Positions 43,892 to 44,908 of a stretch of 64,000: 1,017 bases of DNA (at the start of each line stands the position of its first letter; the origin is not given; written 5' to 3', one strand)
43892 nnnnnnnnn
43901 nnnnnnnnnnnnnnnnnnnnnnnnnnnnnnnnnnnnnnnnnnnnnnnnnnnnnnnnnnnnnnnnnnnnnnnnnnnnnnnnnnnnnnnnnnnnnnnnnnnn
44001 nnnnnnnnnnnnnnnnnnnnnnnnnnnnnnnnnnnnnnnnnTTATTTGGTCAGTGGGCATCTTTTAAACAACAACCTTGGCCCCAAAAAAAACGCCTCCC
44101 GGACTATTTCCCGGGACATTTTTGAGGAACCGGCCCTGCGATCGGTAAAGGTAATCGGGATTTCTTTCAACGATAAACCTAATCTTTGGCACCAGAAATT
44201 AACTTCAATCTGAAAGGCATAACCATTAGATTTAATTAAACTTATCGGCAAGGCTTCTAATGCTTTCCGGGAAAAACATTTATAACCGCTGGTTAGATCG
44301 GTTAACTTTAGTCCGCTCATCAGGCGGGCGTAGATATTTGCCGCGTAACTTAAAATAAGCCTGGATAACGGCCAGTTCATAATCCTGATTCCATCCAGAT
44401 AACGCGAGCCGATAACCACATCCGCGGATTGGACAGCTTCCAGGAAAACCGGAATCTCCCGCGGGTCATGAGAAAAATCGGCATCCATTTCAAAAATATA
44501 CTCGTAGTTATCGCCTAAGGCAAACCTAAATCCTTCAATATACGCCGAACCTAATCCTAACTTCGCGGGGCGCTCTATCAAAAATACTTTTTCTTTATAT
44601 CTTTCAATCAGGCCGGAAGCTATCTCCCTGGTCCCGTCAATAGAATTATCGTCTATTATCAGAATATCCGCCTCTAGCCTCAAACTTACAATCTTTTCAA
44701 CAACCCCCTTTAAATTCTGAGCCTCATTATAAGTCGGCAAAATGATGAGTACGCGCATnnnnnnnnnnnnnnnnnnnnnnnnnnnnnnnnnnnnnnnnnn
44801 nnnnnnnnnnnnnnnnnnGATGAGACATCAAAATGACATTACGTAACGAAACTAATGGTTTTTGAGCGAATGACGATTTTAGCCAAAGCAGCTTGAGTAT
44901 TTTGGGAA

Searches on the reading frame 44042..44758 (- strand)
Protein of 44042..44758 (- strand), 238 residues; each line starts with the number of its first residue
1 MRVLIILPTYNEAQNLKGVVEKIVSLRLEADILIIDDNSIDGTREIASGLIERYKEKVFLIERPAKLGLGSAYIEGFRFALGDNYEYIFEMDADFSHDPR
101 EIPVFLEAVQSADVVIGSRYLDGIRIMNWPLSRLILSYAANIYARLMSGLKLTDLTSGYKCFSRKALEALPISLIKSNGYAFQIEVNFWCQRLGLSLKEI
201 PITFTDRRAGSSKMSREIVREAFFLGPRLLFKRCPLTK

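Call 21: find_encoding_contigs(protein=window:44042-44758:-, flank=3000, max_places=10)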
Protein window:44042-44758:- (238 aa): 1 contig read that carries it; 1 place shown.
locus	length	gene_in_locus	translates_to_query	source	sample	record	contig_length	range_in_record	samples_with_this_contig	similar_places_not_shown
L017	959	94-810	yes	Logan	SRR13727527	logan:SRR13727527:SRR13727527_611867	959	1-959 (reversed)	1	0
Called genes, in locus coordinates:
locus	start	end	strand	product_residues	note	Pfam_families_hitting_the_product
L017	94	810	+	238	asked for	PF00535:Glycos_transf_2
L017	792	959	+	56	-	?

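Call 58: search_protein_families(library=pfam, proteins=[window:44042-44758:-], max_evalue=0.001)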
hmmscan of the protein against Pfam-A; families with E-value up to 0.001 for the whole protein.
window:44042-44758:- (238 aa): 1 family
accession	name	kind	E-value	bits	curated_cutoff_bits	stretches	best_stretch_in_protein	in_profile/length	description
PF00535.33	Glycos_transf_2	-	1.7e-29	103.3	23.3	1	5-169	2-166/168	Glycosyl transferase family 2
